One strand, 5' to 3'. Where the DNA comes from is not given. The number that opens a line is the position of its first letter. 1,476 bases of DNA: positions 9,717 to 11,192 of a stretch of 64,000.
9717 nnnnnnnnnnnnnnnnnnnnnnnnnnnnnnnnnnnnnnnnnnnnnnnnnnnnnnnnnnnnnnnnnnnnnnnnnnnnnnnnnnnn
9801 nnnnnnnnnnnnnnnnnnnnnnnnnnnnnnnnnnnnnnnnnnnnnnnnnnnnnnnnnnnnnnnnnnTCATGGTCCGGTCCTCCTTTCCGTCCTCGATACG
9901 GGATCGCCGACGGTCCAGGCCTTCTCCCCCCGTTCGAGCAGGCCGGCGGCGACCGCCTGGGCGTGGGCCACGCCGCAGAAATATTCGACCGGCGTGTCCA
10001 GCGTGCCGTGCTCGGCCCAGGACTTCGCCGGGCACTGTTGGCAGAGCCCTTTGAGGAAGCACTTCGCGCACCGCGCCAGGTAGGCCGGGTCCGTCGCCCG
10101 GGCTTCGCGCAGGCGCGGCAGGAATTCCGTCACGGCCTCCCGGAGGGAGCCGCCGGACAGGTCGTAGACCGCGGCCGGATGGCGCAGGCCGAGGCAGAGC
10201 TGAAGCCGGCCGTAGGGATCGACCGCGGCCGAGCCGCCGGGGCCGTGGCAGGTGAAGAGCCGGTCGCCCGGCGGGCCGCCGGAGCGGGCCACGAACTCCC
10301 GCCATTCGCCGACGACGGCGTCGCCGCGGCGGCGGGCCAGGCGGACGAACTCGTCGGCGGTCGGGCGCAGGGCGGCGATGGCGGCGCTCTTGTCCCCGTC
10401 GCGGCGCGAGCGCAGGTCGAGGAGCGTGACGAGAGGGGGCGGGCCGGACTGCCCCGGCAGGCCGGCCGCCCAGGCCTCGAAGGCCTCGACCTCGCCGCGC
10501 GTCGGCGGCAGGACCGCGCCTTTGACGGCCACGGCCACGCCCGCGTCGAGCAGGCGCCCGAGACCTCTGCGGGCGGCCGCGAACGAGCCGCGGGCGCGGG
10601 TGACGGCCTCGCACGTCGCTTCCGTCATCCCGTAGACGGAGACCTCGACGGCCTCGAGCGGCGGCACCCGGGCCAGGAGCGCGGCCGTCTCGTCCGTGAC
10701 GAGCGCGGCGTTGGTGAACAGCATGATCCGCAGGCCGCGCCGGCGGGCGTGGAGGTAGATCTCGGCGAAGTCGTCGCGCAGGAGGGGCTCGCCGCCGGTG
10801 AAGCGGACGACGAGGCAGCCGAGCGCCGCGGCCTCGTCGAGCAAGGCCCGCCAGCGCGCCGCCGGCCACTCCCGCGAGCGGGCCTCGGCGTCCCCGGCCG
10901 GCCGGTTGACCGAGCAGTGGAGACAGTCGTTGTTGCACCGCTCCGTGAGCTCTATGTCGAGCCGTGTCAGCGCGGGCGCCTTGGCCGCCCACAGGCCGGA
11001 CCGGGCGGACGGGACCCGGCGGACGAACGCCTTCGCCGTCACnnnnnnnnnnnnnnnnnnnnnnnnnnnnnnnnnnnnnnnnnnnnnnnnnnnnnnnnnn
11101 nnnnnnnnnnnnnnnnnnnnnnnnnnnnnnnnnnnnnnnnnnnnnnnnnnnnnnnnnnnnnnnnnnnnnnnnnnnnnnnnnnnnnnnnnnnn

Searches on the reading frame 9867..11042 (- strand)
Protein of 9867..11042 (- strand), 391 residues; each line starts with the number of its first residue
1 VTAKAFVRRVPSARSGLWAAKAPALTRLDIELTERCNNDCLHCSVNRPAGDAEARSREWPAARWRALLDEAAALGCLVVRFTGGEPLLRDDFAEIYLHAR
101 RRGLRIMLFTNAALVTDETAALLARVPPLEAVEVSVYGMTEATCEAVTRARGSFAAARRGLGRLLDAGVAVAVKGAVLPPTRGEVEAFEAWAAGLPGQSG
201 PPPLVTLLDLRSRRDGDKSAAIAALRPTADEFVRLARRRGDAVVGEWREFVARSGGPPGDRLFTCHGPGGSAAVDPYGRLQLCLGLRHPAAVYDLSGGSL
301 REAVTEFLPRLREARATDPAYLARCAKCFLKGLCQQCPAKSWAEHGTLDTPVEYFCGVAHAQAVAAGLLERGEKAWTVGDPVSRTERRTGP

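Call 3: search_protein_families(library=ncbifam, proteins=[window:9867-11042:-], max_evalue=0.01)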
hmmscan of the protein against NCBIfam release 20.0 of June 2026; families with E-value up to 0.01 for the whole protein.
window:9867-11042:- (391 aa): 52 families (the best 25 are shown)
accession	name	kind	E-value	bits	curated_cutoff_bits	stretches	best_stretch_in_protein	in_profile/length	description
NF045574.1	sacti_mat_StsB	exception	2.5e-23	82.7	625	1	20-195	90-259/466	StsB family radical SAM/SPASM domain sactipeptide maturase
TIGR04347.1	pseudo_SAM_Halo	equivalog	8.8e-23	81.2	525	1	31-174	43-181/390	TIGR04347 family pseudo-SAM/SPASM protein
TIGR04250.1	SCM_rSAM_ScmE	equivalog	9.3e-23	80.7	400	1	28-190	5-160/358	SynChlorMet cassette radical SAM/SPASM protein ScmE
TIGR04545.1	rSAM_ahbD_hemeb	equivalog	1e-22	81.1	500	1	30-178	4-148/339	heme b synthase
TIGR04251.1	SCM_rSAM_ScmF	equivalog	1.3e-22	80.7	400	1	25-190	3-167/353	SynChlorMet cassette radical SAM/SPASM protein ScmF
TIGR03962.1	mycofact_rSAM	equivalog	4.9e-22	78.6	265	1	28-286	14-262/339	mycofactocin radical SAM maturase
TIGR04546.1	rSAM_ahbC_deAc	equivalog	1.5e-20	73.4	650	1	31-175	44-183/390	12,18-didecarboxysiroheme deacetylase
TIGR04055.1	rSAM_NirJ2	equivalog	2.8e-20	73.1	500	1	32-192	6-161/326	putative heme d1 biosynthesis radical SAM protein NirJ2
TIGR02668.1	moaA_archaeal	equivalog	7.5e-18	64.5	325.25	1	25-178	9-158/303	GTP 3',8-cyclase MoaA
TIGR02109.1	PQQ_syn_pqqE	equivalog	1.1e-17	64.1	381.35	1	28-156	9-133/358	pyrroloquinoline quinone biosynthesis protein PqqE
TIGR02666.1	moaA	equivalog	4.3e-16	58.8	284.05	1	26-171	10-158/336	GTP 3',8-cyclase MoaA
TIGR04051.1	rSAM_NirJ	equivalog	4.1e-15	55.6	515.45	1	31-175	7-146/354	heme d1 biosynthesis radical SAM protein NirJ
NF050035.1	rSAM_WgK_link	exception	8.9e-15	54.5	650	1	27-164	10-143/367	radical SAM/SPASM peptide maturase WgkB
TIGR04054.1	rSAM_NirJ1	equivalog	3.4e-14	52.3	650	1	30-173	40-178/387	putative heme d1 biosynthesis radical SAM protein NirJ1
TIGR04303.1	GeoRSP_rSAM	equivalog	5.2e-14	52.5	400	1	31-174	10-146/325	GeoRSP system radical SAM/SPASM protein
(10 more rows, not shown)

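Call 4: search_protein_families(library=pfam, proteins=[window:9867-11042:-], max_evalue=0.01)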
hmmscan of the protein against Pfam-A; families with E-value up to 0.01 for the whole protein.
window:9867-11042:- (391 aa): 1 family
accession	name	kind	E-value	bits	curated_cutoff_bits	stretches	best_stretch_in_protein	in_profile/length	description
PF04055.27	Radical_SAM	-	1.9e-20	74.2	29.5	1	30-181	1-155/166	Radical SAM superfamily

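Call 72: search_solved_structures(query=window:9867-11042:-, max_evalue=0.01)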
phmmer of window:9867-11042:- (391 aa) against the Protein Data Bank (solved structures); distinct sequences matched with E-value up to 0.01: 6.
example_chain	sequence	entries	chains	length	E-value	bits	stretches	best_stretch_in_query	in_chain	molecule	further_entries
7vob_C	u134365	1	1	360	1.5e-10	43.8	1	26-185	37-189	Cytosylglucuronate decarboxylase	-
7voc_C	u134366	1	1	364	1.5e-10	43.7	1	26-185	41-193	Cytosylglucuronate decarboxylase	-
6c8v_A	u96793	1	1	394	3.1e-10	42.7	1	23-177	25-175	Coenzyme PQQ synthesis protein E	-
6efn_A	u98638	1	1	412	3.8e-07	32.6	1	29-179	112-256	Sporulation killing factor maturation protein SkfB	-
8hzv_A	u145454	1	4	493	7.6e-07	31.6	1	60-164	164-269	Radical S-Adenosyl-L-methionine Enzyme DesII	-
8hzy_A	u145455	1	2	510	7.9e-07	31.5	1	60-164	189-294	DesII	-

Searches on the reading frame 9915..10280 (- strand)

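Call 78: search_protein_families(library=pfam, proteins=[window:9915-10280:-], max_evalue=10)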
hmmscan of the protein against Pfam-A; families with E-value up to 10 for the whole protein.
seq(122 aa): 1 family
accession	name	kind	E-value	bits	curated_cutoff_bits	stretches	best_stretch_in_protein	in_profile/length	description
PF13186.11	SPASM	-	0.015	16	21.5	1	11-74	1-66/67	Iron-sulfur cluster-binding domain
